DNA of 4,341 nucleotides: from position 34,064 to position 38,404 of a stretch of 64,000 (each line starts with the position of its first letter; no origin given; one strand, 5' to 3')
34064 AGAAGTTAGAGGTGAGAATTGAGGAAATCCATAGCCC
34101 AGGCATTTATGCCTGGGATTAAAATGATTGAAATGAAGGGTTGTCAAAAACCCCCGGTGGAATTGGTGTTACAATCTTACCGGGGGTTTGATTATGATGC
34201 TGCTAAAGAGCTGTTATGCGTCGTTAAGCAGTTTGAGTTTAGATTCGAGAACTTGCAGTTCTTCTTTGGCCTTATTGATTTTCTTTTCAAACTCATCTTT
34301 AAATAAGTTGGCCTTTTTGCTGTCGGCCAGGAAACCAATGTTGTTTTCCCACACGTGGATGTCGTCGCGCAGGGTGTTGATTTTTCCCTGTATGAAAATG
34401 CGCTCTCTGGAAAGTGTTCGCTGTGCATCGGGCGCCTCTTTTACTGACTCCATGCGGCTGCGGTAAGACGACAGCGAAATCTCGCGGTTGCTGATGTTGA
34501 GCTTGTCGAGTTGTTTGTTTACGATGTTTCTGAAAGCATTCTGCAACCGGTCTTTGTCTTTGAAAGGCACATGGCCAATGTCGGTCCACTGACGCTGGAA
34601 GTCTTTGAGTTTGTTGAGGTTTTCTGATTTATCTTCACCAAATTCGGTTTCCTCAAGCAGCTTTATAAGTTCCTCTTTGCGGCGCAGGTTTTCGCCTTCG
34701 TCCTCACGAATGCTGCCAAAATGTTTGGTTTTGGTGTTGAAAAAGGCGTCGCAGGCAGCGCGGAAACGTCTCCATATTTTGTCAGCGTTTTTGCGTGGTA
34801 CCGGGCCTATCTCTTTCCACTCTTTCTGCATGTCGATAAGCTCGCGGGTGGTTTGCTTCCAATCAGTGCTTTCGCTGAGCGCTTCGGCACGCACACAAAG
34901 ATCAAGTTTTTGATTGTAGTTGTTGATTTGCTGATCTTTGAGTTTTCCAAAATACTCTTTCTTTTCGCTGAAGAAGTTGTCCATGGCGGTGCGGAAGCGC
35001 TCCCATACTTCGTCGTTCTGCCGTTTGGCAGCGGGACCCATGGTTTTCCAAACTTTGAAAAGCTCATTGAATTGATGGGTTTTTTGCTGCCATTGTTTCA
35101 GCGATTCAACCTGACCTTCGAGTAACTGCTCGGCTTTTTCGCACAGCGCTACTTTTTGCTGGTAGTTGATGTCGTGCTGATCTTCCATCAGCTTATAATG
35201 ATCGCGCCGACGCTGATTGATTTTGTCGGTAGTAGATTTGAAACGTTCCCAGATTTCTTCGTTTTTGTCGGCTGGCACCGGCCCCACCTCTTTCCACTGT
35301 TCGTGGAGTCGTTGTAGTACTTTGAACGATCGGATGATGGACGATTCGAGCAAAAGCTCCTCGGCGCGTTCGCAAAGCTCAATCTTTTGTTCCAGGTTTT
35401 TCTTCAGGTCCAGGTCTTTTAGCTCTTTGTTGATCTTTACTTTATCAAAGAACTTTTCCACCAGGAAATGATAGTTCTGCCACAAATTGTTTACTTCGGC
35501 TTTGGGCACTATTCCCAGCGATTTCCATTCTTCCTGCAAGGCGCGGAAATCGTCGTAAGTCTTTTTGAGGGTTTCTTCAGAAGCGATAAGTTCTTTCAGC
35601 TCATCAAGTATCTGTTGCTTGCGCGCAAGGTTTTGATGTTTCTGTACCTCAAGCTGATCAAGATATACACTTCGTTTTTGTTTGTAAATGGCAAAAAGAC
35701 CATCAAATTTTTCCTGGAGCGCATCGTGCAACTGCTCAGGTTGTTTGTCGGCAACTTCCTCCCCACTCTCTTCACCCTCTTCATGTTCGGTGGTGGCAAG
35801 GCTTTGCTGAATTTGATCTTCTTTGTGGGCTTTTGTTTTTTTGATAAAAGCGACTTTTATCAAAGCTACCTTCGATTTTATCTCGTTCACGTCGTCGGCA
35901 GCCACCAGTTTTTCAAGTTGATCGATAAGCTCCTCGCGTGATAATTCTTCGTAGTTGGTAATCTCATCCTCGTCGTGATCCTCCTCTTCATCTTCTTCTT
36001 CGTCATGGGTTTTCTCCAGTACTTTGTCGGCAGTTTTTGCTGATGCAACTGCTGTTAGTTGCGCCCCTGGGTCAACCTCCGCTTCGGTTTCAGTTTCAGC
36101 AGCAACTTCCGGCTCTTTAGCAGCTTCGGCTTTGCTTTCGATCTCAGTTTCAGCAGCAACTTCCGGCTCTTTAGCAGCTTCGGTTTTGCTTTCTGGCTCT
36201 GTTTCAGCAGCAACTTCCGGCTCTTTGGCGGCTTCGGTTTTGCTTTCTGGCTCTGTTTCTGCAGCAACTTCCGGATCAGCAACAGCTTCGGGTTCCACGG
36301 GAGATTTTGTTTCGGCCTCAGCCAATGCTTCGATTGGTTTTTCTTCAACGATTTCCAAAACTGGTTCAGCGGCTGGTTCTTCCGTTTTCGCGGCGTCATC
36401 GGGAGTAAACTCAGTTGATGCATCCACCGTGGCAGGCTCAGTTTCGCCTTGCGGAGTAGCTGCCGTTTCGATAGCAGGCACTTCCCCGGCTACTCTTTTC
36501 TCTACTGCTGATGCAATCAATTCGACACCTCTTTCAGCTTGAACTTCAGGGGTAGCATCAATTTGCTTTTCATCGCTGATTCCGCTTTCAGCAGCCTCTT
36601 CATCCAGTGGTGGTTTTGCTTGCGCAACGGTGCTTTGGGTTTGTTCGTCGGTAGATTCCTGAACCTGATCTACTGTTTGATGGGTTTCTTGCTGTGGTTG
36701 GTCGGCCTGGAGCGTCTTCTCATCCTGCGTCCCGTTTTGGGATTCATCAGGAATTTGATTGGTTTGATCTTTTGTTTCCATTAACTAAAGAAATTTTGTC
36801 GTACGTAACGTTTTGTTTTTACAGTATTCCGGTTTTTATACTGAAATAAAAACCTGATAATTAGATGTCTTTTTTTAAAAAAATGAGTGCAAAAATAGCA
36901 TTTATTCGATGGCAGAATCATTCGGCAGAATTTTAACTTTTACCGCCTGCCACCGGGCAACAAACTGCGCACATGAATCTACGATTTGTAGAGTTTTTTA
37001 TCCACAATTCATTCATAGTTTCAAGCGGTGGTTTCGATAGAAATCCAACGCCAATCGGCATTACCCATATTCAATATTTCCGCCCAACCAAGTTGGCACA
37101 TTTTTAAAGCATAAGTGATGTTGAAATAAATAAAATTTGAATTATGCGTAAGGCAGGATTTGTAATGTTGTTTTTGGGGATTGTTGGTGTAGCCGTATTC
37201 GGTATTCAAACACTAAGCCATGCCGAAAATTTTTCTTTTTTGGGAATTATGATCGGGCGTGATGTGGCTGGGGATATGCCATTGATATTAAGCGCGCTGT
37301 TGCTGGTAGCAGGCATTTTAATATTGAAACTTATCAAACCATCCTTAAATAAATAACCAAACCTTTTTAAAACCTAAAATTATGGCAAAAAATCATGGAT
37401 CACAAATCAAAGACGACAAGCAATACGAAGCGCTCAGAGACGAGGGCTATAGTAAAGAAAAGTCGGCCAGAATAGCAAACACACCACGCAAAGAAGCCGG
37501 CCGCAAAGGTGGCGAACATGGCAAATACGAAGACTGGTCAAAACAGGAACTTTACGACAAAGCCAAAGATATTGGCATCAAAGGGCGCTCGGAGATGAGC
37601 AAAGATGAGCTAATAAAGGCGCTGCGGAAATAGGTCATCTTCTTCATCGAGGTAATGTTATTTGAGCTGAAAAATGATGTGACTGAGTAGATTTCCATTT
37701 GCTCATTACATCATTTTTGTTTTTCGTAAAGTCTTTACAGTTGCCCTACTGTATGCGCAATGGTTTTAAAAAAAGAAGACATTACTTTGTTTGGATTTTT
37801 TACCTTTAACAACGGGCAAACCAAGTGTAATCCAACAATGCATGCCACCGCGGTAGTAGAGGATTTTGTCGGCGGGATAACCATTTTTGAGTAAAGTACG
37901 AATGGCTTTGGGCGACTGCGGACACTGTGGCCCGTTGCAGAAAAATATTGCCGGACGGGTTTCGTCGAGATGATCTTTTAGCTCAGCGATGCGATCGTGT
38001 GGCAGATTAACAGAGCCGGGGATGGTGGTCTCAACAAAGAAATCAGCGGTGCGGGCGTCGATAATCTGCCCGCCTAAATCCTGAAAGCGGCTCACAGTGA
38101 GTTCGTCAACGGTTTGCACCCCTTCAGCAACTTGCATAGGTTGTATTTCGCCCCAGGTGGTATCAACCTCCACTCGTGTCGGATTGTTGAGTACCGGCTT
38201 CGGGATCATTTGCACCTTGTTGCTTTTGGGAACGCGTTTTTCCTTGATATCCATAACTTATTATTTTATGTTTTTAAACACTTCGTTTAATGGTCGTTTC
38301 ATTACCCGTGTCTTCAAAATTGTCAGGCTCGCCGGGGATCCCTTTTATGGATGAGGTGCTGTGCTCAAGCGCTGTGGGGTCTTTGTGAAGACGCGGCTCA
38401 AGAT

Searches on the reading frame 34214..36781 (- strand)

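Call 83: search_protein_families(library=pfam, proteins=[window:34214-36781:-], max_evalue=0.00001)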
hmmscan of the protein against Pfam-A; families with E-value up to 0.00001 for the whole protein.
window:34214-36781:- (855 aa): 1 family
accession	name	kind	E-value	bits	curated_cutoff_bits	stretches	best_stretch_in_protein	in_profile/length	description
PF03993.17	DUF349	-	1.1e-86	285.7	23.9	5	591-664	1-75/75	Domain of Unknown Function (DUF349)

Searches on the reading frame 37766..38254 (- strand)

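Call 83: search_protein_families(library=pfam, proteins=[window:37766-38254:-], max_evalue=0.00001)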
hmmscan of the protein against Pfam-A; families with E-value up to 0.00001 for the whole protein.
window:37766-38254:- (162 aa): 1 family
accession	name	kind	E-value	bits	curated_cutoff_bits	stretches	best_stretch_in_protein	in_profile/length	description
PF00581.25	Rhodanese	-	1.1e-10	42.3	22.2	1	58-142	10-100/102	Rhodanese-like domain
